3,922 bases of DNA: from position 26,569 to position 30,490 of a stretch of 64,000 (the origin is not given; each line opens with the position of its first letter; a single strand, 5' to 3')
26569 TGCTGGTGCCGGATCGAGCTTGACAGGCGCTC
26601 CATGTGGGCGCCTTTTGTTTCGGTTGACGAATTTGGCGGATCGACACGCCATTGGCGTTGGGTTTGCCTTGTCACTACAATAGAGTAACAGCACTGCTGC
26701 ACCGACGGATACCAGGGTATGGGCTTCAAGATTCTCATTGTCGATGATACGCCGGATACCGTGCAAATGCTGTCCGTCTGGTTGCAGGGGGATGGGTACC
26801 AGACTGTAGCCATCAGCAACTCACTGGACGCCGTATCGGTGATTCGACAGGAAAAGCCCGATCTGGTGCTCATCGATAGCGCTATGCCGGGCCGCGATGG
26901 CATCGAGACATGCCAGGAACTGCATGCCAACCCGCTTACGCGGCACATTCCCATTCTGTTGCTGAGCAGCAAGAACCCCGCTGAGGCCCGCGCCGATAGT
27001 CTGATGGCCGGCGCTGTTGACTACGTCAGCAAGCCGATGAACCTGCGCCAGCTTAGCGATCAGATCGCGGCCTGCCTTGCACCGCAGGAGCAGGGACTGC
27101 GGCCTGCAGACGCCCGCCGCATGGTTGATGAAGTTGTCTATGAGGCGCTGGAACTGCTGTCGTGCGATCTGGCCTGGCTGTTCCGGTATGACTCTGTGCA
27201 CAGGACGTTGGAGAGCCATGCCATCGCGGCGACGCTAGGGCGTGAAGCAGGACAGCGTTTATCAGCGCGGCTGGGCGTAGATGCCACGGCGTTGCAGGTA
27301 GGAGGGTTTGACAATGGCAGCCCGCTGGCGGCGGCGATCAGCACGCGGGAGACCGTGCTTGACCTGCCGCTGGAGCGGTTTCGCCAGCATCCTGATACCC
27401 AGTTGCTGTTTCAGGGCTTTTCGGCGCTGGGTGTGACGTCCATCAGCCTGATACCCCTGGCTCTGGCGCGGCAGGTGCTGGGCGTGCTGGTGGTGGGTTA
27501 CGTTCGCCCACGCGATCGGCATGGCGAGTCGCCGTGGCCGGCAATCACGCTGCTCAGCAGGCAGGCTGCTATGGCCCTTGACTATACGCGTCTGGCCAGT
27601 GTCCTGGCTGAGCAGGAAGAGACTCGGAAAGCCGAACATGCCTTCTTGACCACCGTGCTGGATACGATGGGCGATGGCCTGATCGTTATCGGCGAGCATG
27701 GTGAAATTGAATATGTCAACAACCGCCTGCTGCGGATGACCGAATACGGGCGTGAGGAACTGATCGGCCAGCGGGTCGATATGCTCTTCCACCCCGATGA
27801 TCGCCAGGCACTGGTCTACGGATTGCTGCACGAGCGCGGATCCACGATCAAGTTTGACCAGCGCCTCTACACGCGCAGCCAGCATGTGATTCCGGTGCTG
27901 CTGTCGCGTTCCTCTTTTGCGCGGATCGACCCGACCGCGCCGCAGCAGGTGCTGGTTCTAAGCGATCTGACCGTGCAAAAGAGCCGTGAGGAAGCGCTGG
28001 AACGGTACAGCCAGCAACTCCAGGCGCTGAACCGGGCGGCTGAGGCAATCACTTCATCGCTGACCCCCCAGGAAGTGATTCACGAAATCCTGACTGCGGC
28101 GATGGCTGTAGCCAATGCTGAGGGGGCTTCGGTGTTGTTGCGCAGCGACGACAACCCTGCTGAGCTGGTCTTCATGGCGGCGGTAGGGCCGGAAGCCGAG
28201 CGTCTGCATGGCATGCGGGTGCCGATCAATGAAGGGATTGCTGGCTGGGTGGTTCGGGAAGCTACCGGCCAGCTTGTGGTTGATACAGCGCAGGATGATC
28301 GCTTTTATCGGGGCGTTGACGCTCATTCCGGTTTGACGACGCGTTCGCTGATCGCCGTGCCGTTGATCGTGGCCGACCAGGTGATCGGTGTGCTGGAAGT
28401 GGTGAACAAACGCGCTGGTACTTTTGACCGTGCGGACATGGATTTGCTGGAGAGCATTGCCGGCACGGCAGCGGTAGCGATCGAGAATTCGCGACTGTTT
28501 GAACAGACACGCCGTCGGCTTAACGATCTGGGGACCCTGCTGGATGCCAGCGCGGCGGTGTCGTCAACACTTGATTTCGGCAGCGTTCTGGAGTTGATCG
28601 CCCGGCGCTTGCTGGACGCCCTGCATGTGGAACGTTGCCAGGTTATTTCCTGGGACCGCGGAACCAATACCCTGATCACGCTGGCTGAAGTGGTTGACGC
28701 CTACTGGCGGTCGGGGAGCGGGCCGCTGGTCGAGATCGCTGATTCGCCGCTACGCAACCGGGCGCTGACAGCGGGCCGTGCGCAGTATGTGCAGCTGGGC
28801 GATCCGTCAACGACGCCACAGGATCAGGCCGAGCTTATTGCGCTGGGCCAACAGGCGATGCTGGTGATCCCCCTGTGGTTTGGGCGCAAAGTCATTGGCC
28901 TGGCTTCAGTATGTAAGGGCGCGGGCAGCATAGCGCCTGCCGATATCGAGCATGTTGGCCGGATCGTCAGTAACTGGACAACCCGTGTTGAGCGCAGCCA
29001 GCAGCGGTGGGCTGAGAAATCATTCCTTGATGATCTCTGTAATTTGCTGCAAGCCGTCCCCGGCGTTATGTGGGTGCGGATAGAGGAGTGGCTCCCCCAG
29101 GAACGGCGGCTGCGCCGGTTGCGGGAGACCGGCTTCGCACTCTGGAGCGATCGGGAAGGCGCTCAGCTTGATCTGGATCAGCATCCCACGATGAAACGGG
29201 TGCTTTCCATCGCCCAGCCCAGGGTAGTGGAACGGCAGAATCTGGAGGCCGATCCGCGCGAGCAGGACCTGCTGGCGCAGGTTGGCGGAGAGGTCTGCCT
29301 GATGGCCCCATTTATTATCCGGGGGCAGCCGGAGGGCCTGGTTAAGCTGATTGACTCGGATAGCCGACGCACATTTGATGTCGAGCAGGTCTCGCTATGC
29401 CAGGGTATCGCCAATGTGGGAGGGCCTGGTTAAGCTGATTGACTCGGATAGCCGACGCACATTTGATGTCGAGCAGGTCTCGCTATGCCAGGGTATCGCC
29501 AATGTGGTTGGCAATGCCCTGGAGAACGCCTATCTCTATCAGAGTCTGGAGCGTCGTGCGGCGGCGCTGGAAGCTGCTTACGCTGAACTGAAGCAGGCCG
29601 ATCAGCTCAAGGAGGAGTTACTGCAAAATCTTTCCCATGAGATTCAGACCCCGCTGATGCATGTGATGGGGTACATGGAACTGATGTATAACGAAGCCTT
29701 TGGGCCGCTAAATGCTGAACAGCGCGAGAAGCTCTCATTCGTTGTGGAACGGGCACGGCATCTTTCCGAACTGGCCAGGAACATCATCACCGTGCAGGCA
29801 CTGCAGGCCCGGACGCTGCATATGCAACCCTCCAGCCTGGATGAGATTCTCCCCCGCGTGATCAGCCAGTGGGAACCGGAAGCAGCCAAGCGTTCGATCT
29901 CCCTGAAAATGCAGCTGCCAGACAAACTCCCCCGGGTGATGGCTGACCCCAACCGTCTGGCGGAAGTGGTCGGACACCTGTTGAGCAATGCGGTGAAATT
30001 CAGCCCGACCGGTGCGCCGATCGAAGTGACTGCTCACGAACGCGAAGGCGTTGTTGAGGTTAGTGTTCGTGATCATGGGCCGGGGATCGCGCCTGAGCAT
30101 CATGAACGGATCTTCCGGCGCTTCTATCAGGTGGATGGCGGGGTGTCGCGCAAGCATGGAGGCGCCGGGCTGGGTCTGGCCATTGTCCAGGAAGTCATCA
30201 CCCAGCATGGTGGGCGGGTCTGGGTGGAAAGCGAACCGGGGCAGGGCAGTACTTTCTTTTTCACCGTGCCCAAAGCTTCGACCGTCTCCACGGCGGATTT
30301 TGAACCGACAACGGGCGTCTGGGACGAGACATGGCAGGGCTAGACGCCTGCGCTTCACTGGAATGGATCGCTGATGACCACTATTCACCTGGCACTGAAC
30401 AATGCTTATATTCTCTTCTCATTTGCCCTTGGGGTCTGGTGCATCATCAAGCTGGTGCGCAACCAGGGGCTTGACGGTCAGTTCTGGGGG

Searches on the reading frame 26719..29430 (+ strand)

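Call 63: search_protein_families(library=pfam, proteins=[window:26719-29430:+], max_evalue=0.01)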
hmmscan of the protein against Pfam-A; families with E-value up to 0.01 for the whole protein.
window:26719-29430:+ (904 aa): 10 families
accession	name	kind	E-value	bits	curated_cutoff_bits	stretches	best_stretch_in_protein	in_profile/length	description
PF13185.12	GAF_2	-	1.1e-29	103.8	28.6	2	448-589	2-136/136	GAF domain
PF01590.32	GAF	-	3.1e-29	102.6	22.4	2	450-588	2-133/133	GAF domain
PF00072.30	Response_reg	-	3.3e-25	88.9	30.2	1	5-116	1-110/111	Response regulator receiver domain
PF13492.12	GAF_3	-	2.3e-23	83.5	27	2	450-590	2-129/129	GAF domain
PF13426.13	PAS_9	-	2.5e-09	37.8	27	1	319-399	2-83/103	PAS domain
PF00989.32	PAS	-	9.2e-09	35.7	22.6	1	310-394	3-90/113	PAS fold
PF13188.13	PAS_8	-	1.5e-05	25.2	21.8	1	309-357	2-51/65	PAS domain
PF08448.16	PAS_4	-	8e-05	23.3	23.1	1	314-364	1-51/110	PAS fold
PF08447.18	PAS_3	-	0.00031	21.4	25.6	1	331-393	2-68/89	PAS fold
PF06490.17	FleQ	-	0.0019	19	22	1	4-120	1-107/108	Flagellar regulatory protein FleQ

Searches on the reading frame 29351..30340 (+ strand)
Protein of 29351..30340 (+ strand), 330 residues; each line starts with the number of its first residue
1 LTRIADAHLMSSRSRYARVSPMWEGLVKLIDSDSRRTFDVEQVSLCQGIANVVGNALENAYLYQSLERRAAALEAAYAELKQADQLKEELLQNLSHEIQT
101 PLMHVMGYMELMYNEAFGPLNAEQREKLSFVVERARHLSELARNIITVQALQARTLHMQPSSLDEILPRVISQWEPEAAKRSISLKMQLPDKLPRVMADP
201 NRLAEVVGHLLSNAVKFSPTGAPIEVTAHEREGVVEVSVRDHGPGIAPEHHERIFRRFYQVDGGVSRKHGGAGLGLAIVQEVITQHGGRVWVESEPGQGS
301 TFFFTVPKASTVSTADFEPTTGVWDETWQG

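Call 63: search_protein_families(library=pfam, proteins=[window:29351-30340:+], max_evalue=0.01)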
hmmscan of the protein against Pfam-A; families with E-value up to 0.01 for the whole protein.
window:29351-30340:+ (330 aa): 4 families
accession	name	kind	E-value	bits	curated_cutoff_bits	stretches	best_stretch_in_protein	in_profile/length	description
PF02518.31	HATPase_c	-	6.4e-35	120.4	26.4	1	199-309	2-110/111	Histidine kinase-, DNA gyrase B-, and HSP90-like ATPase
PF00512.31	HisKA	-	6.6e-10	39.3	26.9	1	87-151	2-63/66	His Kinase A (phospho-acceptor) domain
PF13581.12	HATPase_c_2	-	0.00016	22.1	27.4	1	209-282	38-108/127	Histidine kinase-like ATPase domain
PF14501.12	HATPase_c_5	-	0.0067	16.8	22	0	203-295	6-91/102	GHKL domain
